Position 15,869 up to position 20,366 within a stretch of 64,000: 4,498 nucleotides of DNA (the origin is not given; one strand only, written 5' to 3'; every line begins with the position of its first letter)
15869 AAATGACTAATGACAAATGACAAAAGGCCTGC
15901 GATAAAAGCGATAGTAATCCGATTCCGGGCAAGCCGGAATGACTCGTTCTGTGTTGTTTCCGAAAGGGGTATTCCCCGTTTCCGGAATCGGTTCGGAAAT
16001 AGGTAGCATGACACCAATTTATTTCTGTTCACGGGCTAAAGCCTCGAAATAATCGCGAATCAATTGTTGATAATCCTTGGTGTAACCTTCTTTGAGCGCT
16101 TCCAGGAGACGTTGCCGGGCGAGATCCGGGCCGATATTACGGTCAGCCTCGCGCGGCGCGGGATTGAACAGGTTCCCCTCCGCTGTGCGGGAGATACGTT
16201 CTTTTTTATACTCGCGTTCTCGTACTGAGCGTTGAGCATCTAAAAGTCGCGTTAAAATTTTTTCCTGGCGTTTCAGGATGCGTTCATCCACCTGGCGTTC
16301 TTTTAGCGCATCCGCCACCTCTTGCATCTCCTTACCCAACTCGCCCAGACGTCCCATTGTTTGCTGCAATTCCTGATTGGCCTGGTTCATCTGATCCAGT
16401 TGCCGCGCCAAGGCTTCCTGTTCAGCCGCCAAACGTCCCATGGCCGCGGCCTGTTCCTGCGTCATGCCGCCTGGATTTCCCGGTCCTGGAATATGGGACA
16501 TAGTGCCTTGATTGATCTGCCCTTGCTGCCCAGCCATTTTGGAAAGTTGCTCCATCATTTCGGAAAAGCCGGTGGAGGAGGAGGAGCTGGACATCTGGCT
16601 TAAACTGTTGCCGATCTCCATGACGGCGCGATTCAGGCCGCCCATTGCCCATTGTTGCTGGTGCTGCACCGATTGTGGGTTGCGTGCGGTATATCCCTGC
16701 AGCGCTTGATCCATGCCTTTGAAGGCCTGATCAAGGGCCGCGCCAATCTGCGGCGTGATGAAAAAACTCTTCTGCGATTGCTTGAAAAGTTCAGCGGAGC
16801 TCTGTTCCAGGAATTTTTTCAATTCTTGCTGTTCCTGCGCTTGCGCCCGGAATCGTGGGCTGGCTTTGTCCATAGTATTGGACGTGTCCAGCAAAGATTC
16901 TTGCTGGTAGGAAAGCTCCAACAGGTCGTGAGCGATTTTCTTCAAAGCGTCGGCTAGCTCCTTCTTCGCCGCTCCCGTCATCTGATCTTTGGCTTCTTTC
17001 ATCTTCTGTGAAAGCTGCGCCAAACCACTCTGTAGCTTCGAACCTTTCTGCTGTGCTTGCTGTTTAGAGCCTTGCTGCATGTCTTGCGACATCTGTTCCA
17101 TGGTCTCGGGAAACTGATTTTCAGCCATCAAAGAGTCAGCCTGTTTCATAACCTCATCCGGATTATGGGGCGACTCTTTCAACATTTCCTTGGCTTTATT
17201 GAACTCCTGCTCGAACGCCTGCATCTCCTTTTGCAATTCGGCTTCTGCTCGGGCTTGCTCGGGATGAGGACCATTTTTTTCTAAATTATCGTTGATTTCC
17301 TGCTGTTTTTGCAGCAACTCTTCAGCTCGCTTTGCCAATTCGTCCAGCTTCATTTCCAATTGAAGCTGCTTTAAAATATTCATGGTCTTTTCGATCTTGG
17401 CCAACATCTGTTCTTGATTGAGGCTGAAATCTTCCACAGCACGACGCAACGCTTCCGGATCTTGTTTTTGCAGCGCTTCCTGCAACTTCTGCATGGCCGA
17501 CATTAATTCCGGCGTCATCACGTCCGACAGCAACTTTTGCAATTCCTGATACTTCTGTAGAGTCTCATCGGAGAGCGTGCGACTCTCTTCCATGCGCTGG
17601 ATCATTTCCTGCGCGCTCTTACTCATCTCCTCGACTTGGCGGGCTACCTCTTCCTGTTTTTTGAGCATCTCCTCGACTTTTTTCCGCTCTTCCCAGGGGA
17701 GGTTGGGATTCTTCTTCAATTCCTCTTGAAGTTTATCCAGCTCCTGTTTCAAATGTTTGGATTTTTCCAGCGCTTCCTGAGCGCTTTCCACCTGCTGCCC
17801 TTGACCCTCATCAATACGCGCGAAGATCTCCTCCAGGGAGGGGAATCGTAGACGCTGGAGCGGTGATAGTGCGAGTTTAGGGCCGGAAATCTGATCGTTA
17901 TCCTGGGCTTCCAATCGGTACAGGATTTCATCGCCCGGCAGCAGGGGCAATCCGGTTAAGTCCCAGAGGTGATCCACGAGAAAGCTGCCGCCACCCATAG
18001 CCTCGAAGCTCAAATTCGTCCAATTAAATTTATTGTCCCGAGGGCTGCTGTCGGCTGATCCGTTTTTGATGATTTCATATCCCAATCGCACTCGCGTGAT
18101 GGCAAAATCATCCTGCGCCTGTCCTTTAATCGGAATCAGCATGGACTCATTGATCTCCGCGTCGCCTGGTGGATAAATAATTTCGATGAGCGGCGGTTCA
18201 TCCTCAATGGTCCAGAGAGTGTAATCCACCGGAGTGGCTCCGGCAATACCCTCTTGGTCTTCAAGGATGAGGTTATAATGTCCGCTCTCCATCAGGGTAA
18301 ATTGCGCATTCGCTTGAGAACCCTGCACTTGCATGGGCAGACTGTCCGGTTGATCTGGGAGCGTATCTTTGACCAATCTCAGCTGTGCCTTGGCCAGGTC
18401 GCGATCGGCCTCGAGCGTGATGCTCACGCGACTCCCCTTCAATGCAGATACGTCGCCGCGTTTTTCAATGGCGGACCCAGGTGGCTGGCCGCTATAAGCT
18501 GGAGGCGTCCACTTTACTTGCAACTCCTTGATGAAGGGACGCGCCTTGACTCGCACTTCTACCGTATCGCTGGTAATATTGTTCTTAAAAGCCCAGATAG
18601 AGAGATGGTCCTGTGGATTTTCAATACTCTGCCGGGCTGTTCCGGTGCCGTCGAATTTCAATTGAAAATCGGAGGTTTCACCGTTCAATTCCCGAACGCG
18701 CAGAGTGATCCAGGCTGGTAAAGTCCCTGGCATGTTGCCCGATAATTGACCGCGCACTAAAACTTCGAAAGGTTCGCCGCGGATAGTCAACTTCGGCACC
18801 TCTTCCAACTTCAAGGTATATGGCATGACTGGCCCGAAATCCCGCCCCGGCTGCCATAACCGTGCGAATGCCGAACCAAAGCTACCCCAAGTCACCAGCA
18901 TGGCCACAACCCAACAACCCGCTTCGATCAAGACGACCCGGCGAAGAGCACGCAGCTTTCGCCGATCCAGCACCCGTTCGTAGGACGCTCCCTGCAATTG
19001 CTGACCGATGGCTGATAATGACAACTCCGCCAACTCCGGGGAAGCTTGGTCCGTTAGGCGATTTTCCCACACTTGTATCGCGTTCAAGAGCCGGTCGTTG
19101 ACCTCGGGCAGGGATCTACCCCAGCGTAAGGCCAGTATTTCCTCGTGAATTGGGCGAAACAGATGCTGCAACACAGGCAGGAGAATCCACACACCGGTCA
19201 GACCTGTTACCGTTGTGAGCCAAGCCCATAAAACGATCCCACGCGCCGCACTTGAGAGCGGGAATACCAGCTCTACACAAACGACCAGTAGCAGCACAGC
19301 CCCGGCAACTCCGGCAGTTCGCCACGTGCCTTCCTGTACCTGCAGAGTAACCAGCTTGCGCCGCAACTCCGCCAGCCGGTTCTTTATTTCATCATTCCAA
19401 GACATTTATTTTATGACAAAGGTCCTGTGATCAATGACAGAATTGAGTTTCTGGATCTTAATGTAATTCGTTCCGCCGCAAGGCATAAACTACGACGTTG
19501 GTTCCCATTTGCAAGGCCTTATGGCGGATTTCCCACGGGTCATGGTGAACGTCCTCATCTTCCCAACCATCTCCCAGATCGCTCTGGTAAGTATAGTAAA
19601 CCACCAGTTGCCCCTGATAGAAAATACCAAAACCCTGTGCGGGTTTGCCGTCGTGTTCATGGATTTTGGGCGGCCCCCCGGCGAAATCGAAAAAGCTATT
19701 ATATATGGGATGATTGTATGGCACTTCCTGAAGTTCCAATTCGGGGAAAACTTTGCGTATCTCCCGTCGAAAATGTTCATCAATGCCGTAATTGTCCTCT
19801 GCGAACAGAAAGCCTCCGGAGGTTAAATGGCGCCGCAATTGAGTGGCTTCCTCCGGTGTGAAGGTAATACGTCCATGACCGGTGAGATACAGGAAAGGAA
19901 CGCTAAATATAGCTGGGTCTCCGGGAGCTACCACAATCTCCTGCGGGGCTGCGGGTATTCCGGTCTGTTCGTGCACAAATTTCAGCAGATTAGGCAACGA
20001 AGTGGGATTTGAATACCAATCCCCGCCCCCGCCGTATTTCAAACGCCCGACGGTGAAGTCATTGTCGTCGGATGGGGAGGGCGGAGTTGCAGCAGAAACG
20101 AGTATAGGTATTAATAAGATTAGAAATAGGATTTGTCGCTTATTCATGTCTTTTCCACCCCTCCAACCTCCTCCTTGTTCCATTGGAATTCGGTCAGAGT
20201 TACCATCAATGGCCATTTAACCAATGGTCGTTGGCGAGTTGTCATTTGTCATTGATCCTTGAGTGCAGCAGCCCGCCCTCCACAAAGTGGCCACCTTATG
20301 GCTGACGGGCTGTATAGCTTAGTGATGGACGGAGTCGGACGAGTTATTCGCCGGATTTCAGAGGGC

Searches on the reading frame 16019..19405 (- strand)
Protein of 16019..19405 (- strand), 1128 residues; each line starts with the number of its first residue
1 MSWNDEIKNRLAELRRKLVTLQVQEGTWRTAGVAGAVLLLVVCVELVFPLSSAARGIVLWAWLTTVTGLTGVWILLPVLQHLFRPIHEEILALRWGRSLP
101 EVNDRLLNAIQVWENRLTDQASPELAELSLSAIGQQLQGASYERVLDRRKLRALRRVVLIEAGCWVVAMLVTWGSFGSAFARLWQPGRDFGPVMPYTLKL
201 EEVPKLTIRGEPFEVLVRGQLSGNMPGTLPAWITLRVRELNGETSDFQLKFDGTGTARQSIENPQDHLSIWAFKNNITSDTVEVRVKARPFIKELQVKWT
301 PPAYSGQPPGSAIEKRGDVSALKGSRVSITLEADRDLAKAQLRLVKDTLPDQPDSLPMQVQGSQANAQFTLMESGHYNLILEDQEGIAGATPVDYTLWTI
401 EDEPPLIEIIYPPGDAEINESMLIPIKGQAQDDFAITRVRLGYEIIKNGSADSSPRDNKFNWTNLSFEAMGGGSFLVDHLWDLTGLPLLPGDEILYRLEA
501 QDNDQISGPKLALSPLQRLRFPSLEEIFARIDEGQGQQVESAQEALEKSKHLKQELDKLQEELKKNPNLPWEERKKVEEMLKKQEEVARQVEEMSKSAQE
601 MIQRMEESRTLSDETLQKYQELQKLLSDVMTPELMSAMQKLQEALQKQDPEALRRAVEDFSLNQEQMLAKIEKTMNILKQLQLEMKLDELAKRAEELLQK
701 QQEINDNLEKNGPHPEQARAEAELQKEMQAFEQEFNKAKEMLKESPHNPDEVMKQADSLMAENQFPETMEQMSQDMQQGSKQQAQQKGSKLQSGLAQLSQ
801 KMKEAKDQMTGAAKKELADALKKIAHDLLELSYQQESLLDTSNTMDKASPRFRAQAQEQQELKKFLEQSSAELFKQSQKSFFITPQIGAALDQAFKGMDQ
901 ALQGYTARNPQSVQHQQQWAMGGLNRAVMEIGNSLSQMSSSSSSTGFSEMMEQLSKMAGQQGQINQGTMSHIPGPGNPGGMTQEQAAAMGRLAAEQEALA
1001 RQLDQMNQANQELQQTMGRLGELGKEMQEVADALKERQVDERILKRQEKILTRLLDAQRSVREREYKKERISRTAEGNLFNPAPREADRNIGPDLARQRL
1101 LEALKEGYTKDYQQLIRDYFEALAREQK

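Call 58: search_protein_families(library=pfam, proteins=[window:16019-19405:-], max_evalue=0.00001)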
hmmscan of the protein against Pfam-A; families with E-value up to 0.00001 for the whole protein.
window:16019-19405:- (1128 aa): 1 family
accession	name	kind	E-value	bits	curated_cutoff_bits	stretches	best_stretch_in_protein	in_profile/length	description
PF13779.11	DUF4175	-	5.6e-14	51.6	27.3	1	295-940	186-749/825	Domain of unknown function (DUF4175)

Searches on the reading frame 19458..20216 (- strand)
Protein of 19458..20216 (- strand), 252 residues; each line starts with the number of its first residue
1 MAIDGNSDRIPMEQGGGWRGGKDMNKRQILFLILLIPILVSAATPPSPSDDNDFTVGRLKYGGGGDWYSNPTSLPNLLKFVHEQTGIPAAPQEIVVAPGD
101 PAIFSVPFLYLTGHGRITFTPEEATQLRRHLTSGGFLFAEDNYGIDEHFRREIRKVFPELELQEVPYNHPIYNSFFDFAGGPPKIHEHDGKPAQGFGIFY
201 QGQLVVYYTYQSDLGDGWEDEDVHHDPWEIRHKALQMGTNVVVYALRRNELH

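Call 58: search_protein_families(library=pfam, proteins=[window:19458-20216:-], max_evalue=0.00001)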
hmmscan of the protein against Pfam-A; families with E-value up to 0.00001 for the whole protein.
window:19458-20216:- (252 aa): 1 family
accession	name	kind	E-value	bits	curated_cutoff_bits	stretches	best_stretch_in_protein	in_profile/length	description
PF13709.12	DUF4159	-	2.2e-66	223.7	25.9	1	56-246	2-202/202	Domain of unknown function (DUF4159)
